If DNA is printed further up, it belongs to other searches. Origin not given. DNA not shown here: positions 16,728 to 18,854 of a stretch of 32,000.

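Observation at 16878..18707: Unusual fusion of a heterodisulfide-reductase-like Fe-S/CCG module to a TVP38/DedA membrane domain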

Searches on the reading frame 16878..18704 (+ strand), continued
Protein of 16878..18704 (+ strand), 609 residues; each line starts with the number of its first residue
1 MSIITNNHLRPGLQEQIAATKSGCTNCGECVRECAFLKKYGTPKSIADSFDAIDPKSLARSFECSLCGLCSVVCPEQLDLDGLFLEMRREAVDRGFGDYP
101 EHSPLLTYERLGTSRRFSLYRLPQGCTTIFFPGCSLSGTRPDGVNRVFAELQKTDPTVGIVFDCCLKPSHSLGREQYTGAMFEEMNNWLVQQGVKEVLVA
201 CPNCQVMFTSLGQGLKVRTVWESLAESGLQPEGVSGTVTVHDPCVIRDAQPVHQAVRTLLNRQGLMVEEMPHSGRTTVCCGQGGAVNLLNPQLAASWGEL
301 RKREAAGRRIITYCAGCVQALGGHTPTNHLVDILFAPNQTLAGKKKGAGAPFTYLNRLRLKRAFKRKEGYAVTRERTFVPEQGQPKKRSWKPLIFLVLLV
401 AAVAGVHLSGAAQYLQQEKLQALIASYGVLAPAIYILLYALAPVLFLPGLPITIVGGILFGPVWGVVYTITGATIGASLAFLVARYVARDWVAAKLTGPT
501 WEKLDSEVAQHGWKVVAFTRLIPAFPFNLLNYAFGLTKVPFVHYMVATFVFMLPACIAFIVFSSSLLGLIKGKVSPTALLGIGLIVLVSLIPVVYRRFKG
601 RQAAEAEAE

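Call 52: find_homologous_proteins(query=A1, max_evalue=1e-20)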
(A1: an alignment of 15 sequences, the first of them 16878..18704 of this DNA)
Query A1 (15 sequences) (609 aa, profile of the alignment): 1318 proteins with E <= 1e-20 among 8000 candidates; the best 120 are listed.
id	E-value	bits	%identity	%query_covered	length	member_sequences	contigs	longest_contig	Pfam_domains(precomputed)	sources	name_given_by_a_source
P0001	3.4e-283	959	97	100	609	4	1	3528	PF09335.17,PF13534.12,PF02754.22,PF13183.12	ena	-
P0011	7.8e-279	944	84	99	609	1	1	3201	PF09335.17,PF13534.12,PF02754.22,PF13183.12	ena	-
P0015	9.2e-279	944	83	100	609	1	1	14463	PF09335.17,PF13534.12,PF02754.22,PF13183.12,PF13187.12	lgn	-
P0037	7.1e-278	941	82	99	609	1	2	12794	PF09335.17,PF13534.12,PF02754.22,PF13183.12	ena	-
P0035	9.2e-278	941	81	100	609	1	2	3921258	PF09335.17,PF13534.12,PF02754.22,PF13183.12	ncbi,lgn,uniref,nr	ncbi:VTT domain-containing protein [Geobacter sp. AOG2]|uniref:VTT domain-containing protein n=1 Tax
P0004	1.6e-277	940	84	99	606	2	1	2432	PF09335.17,PF13534.12,PF02754.22,PF13183.12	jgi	jgi:uncharacterized membrane protein YdjX (TVP38/TMEM64 family)/Fe-S oxidoreductase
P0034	2.1e-277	940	80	100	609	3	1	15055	PF09335.17,PF13534.12,PF02754.22,PF13183.12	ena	-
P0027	2.4e-277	939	81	100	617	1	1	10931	PF09335.17,PF13534.12,PF02754.22,PF13183.12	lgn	-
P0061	5.3e-277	938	78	98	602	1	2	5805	PF09335.17,PF13534.12,PF02754.22,PF13183.12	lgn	-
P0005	7.6e-277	938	85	100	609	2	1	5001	PF09335.17,PF13534.12,PF02754.22,PF13183.12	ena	-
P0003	2.0e-275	933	85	100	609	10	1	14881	PF09335.17,PF13534.12,PF02754.22,PF13183.12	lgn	-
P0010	2.4e-275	933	83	100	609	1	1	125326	PF09335.17,PF13534.12,PF02754.22,PF13183.12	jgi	jgi:uncharacterized membrane protein YdjX (TVP38/TMEM64 family)/Fe-S oxidoreductase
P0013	2.6e-275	933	83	100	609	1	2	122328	PF09335.17,PF13534.12,PF02754.22,PF13183.12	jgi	jgi:uncharacterized membrane protein YdjX (TVP38/TMEM64 family)/Fe-S oxidoreductase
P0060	2.7e-275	933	78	99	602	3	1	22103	PF09335.17,PF13534.12,PF02754.22,PF13183.12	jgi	-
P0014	4.6e-275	932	84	100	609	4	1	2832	PF09335.17,PF13534.12,PF02754.22,PF13183.12,PF13187.12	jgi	-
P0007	4.6e-275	932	84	100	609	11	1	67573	PF09335.17,PF13534.12,PF02754.22,PF13183.12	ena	-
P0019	4.7e-275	932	81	100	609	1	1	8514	PF09335.17,PF13534.12,PF02754.22,PF13183.12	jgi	jgi:uncharacterized membrane protein YdjX (TVP38/TMEM64 family)/Fe-S oxidoreductase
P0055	4.9e-275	932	80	98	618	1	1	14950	PF09335.17,PF13534.12,PF02754.22,PF13183.12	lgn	-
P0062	5.8e-275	932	77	99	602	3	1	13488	PF09335.17,PF13534.12,PF02754.22,PF13183.12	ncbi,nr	ncbi:MAG: VTT domain-containing protein [Deltaproteobacteria bacterium]|nr:VTT domain-containing pro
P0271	1.2e-274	930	57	99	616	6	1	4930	PF09335.17,PF13534.12,PF02754.22,PF13183.12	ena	-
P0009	1.4e-274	930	83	100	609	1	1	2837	PF09335.17,PF13534.12,PF02754.22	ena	-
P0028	1.5e-274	930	81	100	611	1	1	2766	PF09335.17,PF13534.12,PF02754.22,PF13183.12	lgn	-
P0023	2.4e-274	929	82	100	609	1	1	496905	PF09335.17,PF13534.12,PF02754.22,PF13183.12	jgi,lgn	-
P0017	2.5e-274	929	82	100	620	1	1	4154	PF09335.17,PF13534.12,PF02754.22,PF13183.12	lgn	-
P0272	3.2e-274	929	55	99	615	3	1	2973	PF09335.17,PF12838.13,PF13534.12,PF02754.22,PF13183.12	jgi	jgi:uncharacterized membrane protein YdjX (TVP38/TMEM64 family)/Fe-S oxidoreductase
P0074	3.2e-274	929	77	97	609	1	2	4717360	PF09335.17,PF13534.12,PF02754.22,PF13183.12,PF13187.12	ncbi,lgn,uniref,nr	ncbi:VTT domain-containing protein [Geobacter sp. SVR]|uniref:VTT domain-containing protein n=1 Tax=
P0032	3.4e-274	929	83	97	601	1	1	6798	PF09335.17,PF13534.12,PF02754.22,PF13183.12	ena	-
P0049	4.9e-274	928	81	99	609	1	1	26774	PF09335.17,PF13534.12,PF02754.22,PF13183.12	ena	-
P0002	6.2e-274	928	88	100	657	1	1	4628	PF09335.17,PF13534.12,PF02754.22,PF13183.12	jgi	jgi:uncharacterized membrane protein YdjX (TVP38/TMEM64 family)/Fe-S oxidoreductase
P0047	1.3e-273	927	82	99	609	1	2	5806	PF09335.17,PF13534.12,PF02754.22,PF13183.12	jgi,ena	-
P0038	1.6e-273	927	83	99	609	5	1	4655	PF09335.17,PF13534.12,PF02754.22,PF13183.12,PF13187.12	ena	-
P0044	1.7e-273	927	80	100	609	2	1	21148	PF09335.17,PF13534.12,PF02754.22,PF13183.12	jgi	jgi:uncharacterized membrane protein YdjX (TVP38/TMEM64 family)/Fe-S oxidoreductase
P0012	1.8e-273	927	83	100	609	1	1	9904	PF09335.17,PF13534.12,PF02754.22,PF13183.12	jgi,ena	-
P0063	2.2e-273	926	78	98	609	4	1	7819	PF09335.17,PF13534.12,PF02754.22,PF13183.12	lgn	-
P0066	2.4e-273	926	77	100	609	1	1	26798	PF09335.17,PF13534.12,PF02754.22,PF13183.12,PF13187.12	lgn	-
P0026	2.5e-273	926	81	100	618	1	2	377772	PF09335.17,PF13534.12,PF02754.22,PF13183.12,PF13187.12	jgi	jgi:uncharacterized membrane protein YdjX (TVP38/TMEM64 family)/Fe-S oxidoreductase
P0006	2.6e-273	926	84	100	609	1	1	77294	PF09335.17,PF13534.12,PF02754.22,PF13183.12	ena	-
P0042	3.3e-273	926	81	98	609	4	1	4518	PF09335.17,PF13534.12,PF02754.22,PF13183.12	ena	-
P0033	4.7e-273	925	81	100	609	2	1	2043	PF09335.17,PF13534.12,PF02754.22,PF13183.12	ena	-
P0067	5.0e-273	925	77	99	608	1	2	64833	PF09335.17,PF13534.12,PF02754.22,PF13183.12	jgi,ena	-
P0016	8.3e-273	924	82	100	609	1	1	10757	PF09335.17,PF13534.12,PF02754.22,PF13183.12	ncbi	-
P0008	8.5e-273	924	83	100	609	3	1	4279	PF09335.17,PF13534.12,PF02754.22,PF13183.12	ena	-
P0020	1.3e-272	924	82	100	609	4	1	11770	PF09335.17,PF13534.12,PF02754.22,PF13183.12,PF13187.12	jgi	jgi:uncharacterized membrane protein YdjX (TVP38/TMEM64 family)/Fe-S oxidoreductase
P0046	1.4e-272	924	79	100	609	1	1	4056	PF09335.17,PF13534.12,PF02754.22,PF13183.12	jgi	jgi:uncharacterized membrane protein YdjX (TVP38/TMEM64 family)/Fe-S oxidoreductase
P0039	1.5e-272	924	81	100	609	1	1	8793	PF09335.17,PF13534.12,PF02754.22,PF13183.12,PF13187.12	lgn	-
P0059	2.8e-272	923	78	99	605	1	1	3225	PF09335.17,PF13534.12,PF02754.22,PF13237.12,PF13183.12,PF13187.12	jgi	jgi:uncharacterized membrane protein YdjX (TVP38/TMEM64 family)/Fe-S oxidoreductase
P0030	2.8e-272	923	82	100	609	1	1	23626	PF09335.17,PF13534.12,PF02754.22,PF13183.12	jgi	jgi:uncharacterized membrane protein YdjX (TVP38/TMEM64 family)/Fe-S oxidoreductase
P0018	3.8e-272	922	81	100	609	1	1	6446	PF09335.17,PF13534.12,PF02754.22,PF13183.12,PF13187.12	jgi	jgi:uncharacterized membrane protein YdjX (TVP38/TMEM64 family)/Fe-S oxidoreductase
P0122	4.6e-272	922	53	97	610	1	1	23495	PF09335.17,PF13534.12,PF02754.22,PF13183.12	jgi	-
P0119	5.4e-272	922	70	99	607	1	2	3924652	PF09335.17,PF13534.12,PF02754.22,PF13183.12,PF13187.12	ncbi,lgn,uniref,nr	ncbi:hypothetical protein JCM30471_25550 [Desulfuromonas carbonis]|uniref:VTT domain-containing prot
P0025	5.5e-272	922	82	100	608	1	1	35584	PF09335.17,PF13534.12,PF02754.22,PF13183.12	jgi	jgi:uncharacterized membrane protein YdjX (TVP38/TMEM64 family)/Fe-S oxidoreductase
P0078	5.5e-272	922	75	100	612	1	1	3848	PF09335.17,PF13534.12,PF02754.22,PF13183.12,PF13187.12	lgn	-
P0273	6.5e-272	921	57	98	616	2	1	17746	PF09335.17,PF13534.12,PF02754.22,PF13183.12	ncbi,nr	ncbi:MAG TPA: VTT domain-containing protein [Thermodesulfovibrionales bacterium]|nr:VTT domain-conta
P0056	8.2e-272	921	79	100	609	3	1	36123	PF09335.17,PF13534.12,PF02754.22,PF13183.12,PF13187.12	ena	-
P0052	9.8e-272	921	80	100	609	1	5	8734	PF09335.17,PF13534.12,PF02754.22,PF13183.12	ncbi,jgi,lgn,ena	jgi:uncharacterized membrane protein YdjX (TVP38/TMEM64 family)/Fe-S oxidoreductase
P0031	1.1e-271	921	81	98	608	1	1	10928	PF09335.17,PF13534.12,PF02754.22,PF13183.12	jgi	jgi:uncharacterized membrane protein YdjX (TVP38/TMEM64 family)/Fe-S oxidoreductase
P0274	1.5e-271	920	56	98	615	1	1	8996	PF09335.17,PF12838.13,PF13534.12,PF02754.22,PF13183.12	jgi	jgi:uncharacterized membrane protein YdjX (TVP38/TMEM64 family)/Fe-S oxidoreductase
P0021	1.5e-271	920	81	100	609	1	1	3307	PF09335.17,PF13534.12,PF02754.22,PF13183.12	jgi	jgi:uncharacterized membrane protein YdjX (TVP38/TMEM64 family)/Fe-S oxidoreductase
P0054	1.9e-271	920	81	99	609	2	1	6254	PF09335.17,PF13534.12,PF02754.22,PF13237.12,PF13183.12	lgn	-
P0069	2.5e-271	919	77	100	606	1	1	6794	PF09335.17,PF13534.12,PF02754.22,PF13183.12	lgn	-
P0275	3.7e-271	919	55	98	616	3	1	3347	PF09335.17,PF12838.13,PF13534.12,PF02754.22,PF13183.12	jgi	jgi:uncharacterized membrane protein YdjX (TVP38/TMEM64 family)/Fe-S oxidoreductase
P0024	4.1e-271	919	84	99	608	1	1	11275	PF09335.17,PF13534.12,PF02754.22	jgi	jgi:uncharacterized membrane protein YdjX (TVP38/TMEM64 family)/Fe-S oxidoreductase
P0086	7.8e-271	918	75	99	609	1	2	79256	PF09335.17,PF13534.12,PF02754.22,PF13183.12,PF13187.12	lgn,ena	-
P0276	8.2e-271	918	54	97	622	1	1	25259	PF09335.17,PF13534.12,PF02754.22,PF13183.12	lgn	-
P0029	9.4e-271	918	82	99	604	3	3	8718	PF09335.17,PF13534.12,PF02754.22,PF13183.12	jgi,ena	-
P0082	1.1e-270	917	74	100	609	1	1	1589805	PF09335.17,PF13534.12,PF02754.22,PF13183.12,PF13187.12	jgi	jgi:uncharacterized membrane protein YdjX (TVP38/TMEM64 family)/ferredoxin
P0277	1.2e-270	917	57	98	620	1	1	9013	PF09335.17,PF13534.12,PF02754.22,PF13183.12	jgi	jgi:uncharacterized membrane protein YdjX (TVP38/TMEM64 family)/Fe-S oxidoreductase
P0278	1.3e-270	917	55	98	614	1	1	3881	PF09335.17,PF13534.12,PF02754.22,PF13183.12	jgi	-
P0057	1.7e-270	917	78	100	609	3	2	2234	PF09335.17,PF13534.12,PF02754.22,PF13183.12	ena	-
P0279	1.9e-270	917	56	99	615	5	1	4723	PF09335.17,PF13534.12,PF02754.22,PF13183.12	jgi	jgi:uncharacterized membrane protein YdjX (TVP38/TMEM64 family)/Fe-S oxidoreductase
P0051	2.0e-270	917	79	100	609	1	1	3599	PF09335.17,PF13534.12,PF02754.22,PF13183.12,PF13187.12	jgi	jgi:uncharacterized membrane protein YdjX (TVP38/TMEM64 family)/Fe-S oxidoreductase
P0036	2.1e-270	916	82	99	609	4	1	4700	PF09335.17,PF13534.12,PF02754.22,PF13183.12,PF13187.12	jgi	-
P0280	2.3e-270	916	56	98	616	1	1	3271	PF09335.17,PF13534.12,PF02754.22,PF13183.12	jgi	jgi:uncharacterized membrane protein YdjX (TVP38/TMEM64 family)/Fe-S oxidoreductase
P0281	2.5e-270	916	56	98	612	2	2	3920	PF09335.17,PF13534.12,PF02754.22,PF13183.12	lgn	-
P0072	3.1e-270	916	74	100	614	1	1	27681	PF09335.17,PF13534.12,PF02754.22,PF13183.12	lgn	-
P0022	3.6e-270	916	82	100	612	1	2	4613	PF09335.17,PF13534.12,PF02754.22,PF13183.12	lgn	-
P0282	4.1e-270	915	56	97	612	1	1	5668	PF09335.17,PF13534.12,PF02754.22,PF13183.12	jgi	jgi:uncharacterized membrane protein YdjX (TVP38/TMEM64 family)/Fe-S oxidoreductase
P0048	4.4e-270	915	82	99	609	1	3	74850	PF09335.17,PF13534.12,PF02754.22,PF13183.12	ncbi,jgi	ncbi:MAG: VTT domain-containing protein [Geobacteraceae bacterium]|jgi:uncharacterized membrane prot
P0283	5.1e-270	915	56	98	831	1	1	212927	PF09335.17,PF13534.12,PF02754.22,PF13183.12,PF13187.12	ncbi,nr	ncbi:MAG: VTT domain-containing protein [Desulfuromonadales bacterium]|nr:VTT domain-containing prot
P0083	6.2e-270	915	74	100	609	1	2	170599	PF09335.17,PF13534.12,PF02754.22,PF13183.12,PF13187.12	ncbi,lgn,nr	ncbi:MAG: hypothetical protein EG822_08080 [Deltaproteobacteria bacterium]|nr:hypothetical protein [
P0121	6.5e-270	915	55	98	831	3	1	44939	PF09335.17,PF13534.12,PF02754.22,PF13183.12,PF13187.12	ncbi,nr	ncbi:MAG: hypothetical protein C0619_04900 [Desulfuromonas sp.]|nr:MAG: hypothetical protein C0619_0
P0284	1.1e-269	914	56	98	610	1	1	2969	PF09335.17,PF13534.12,PF02754.22,PF13183.12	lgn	-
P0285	1.3e-269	914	55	97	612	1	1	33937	PF09335.17,PF13534.12,PF02754.22,PF13183.12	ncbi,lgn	ncbi:MAG: VTT domain-containing protein [Thermodesulfovibrionales bacterium]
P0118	1.4e-269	914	70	99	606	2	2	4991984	PF09335.17,PF02754.22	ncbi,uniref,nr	ncbi:VTT domain-containing protein [Geomonas subterranea]|uniref:VTT domain-containing protein n=1 T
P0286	1.4e-269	914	56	97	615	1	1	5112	PF09335.17,PF13534.12,PF02754.22,PF13183.12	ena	-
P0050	1.4e-269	914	80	100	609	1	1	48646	PF09335.17,PF13534.12,PF02754.22,PF13183.12,PF13187.12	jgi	jgi:uncharacterized membrane protein YdjX (TVP38/TMEM64 family)/Fe-S oxidoreductase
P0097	2.2e-269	913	73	100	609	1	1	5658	PF09335.17,PF13534.12,PF02754.22,PF13183.12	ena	-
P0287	2.2e-269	913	54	99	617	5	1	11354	PF09335.17,PF12838.13,PF13534.12,PF02754.22,PF13183.12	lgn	-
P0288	2.3e-269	913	55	99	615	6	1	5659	PF09335.17,PF13534.12,PF02754.22,PF13183.12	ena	-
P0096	2.6e-269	913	73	99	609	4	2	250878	PF09335.17,PF13534.12,PF02754.22,PF13183.12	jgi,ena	-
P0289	2.6e-269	913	56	97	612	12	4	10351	PF09335.17,PF13534.12,PF02754.22,PF13183.12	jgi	jgi:uncharacterized membrane protein YdjX (TVP38/TMEM64 family)/Fe-S oxidoreductase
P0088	3.4e-269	912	74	97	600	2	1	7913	PF09335.17,PF13534.12,PF02754.22,PF13183.12,PF13187.12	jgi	jgi:uncharacterized membrane protein YdjX (TVP38/TMEM64 family)/Fe-S oxidoreductase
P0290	5.0e-269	912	54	98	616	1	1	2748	PF09335.17,PF13534.12,PF02754.22,PF13183.12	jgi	jgi:uncharacterized membrane protein YdjX (TVP38/TMEM64 family)/Fe-S oxidoreductase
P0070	6.0e-269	912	76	99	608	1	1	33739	PF09335.17,PF13534.12,PF02754.22,PF13183.12,PF13187.12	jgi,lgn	jgi:uncharacterized membrane protein YdjX (TVP38/TMEM64 family)/Fe-S oxidoreductase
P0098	6.5e-269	912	73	99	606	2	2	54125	PF09335.17,PF13534.12,PF02754.22,PF13183.12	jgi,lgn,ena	-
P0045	6.9e-269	911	80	100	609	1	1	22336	PF09335.17,PF13534.12,PF02754.22,PF13183.12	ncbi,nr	ncbi:MAG: VTT domain-containing protein [Desulfuromonadaceae bacterium]|nr:VTT domain-containing pro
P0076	7.4e-269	911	76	97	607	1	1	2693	PF09335.17,PF13534.12,PF02754.22,PF13183.12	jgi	jgi:uncharacterized membrane protein YdjX (TVP38/TMEM64 family)/Fe-S oxidoreductase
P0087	9.1e-269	911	73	100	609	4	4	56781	PF09335.17,PF13534.12,PF02754.22,PF13183.12,PF13187.12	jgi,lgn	jgi:uncharacterized membrane protein YdjX (TVP38/TMEM64 family)/Fe-S oxidoreductase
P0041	9.2e-269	911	81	100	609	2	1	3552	PF09335.17,PF13534.12,PF02754.22,PF13183.12,PF13187.12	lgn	-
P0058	9.4e-269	911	79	99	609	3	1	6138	PF09335.17,PF13534.12,PF02754.22,PF13183.12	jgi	-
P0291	1.2e-268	911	55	97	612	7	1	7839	PF09335.17,PF12838.13,PF13534.12,PF02754.22,PF13183.12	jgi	jgi:uncharacterized membrane protein YdjX (TVP38/TMEM64 family)/Fe-S oxidoreductase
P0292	1.4e-268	910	57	98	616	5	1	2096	PF09335.17,PF13534.12,PF02754.22,PF13183.12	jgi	jgi:uncharacterized membrane protein YdjX (TVP38/TMEM64 family)/Fe-S oxidoreductase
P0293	1.4e-268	910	55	98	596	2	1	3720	PF09335.17,PF13534.12,PF02754.22,PF13183.12,PF13187.12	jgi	-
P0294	1.5e-268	910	53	97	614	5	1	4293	PF09335.17,PF13534.12,PF02754.22,PF13183.12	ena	-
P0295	2.2e-268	910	54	97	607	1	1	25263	PF09335.17,PF13534.12,PF02754.22,PF13183.12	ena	-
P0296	2.3e-268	910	55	97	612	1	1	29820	PF09335.17,PF13534.12,PF02754.22,PF13183.12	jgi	jgi:uncharacterized membrane protein YdjX (TVP38/TMEM64 family)/Fe-S oxidoreductase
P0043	3.5e-268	909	80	99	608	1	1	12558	PF09335.17,PF13534.12,PF02754.22,PF13183.12,PF13187.12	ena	-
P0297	3.8e-268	909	57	98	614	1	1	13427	PF09335.17,PF00037.33,PF13534.12,PF02754.22,PF13183.12,PF13187.12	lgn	-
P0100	4.9e-268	909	72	100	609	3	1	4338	PF09335.17,PF13534.12,PF02754.22,PF13183.12,PF13187.12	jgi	-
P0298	6.1e-268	908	54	95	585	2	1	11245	PF09335.17,PF13534.12,PF02754.22,PF13183.12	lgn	-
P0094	7.3e-268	908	71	99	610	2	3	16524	PF09335.17,PF13534.12,PF02754.22,PF13183.12,PF13187.12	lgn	-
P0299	9.4e-268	908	55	98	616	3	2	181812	PF09335.17,PF13534.12,PF02754.22,PF13183.12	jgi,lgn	-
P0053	9.9e-268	908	79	98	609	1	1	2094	PF09335.17,PF13534.12,PF02754.22,PF13183.12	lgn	-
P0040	1.0e-267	908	82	99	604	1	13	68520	PF09335.17,PF13534.12,PF02754.22,PF13183.12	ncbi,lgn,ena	-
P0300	1.0e-267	908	53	98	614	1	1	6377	PF09335.17,PF13534.12,PF02754.22,PF13183.12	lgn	-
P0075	1.0e-267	908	73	100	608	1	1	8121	PF09335.17,PF13534.12,PF02754.22,PF13183.12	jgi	jgi:uncharacterized membrane protein YdjX (TVP38/TMEM64 family)/Fe-S oxidoreductase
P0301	1.2e-267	907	59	99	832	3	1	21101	PF09335.17,PF13534.12,PF02754.22,PF13183.12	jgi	-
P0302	1.2e-267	907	55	97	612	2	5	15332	PF09335.17,PF13534.12,PF02754.22,PF13183.12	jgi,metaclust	metaclust:\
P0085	1.4e-267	907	74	99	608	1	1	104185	PF09335.17,PF13534.12,PF02754.22,PF13183.12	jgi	jgi:uncharacterized membrane protein YdjX (TVP38/TMEM64 family)/Fe-S oxidoreductase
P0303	1.9e-267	907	55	98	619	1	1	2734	PF09335.17,PF13534.12,PF02754.22,PF13183.12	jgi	jgi:uncharacterized membrane protein YdjX (TVP38/TMEM64 family)/Fe-S oxidoreductase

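Call 59: find_encoding_contigs(protein=P0150, flank=7000, max_places=2)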
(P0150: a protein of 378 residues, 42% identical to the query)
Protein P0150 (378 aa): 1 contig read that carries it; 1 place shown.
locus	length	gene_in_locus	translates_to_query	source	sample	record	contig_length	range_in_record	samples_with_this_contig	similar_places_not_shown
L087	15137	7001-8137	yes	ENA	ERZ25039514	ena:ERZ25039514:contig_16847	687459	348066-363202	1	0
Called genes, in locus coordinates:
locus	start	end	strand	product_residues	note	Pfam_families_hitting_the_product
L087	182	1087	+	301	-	-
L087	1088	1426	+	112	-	-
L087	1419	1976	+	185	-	PF00437:T2SSE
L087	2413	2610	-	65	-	-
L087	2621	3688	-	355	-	PF00126:HTH_1, PF03466:LysR_substrate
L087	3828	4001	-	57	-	-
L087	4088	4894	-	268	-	-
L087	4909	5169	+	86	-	PF13358:DDE_3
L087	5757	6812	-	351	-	PF00691:OmpA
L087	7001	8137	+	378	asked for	PF13183:Fer4_8, PF13534:Fer4_17, PF02754:CCG (weak)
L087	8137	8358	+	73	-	-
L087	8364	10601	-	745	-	PF02163:Peptidase_M50, PF25919:BSH_CusB (faint), PF25973:BSH_CzcB (weak)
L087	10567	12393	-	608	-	PF25973:BSH_CzcB (faint), PF25954:Beta-barrel_RND_2, PF25990:Beta-barrel_YknX (faint)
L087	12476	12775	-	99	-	PF11950:DUF3467 (weak)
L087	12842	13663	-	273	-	PF25917:BSH_RND, PF25954:Beta-barrel_RND_2 (weak)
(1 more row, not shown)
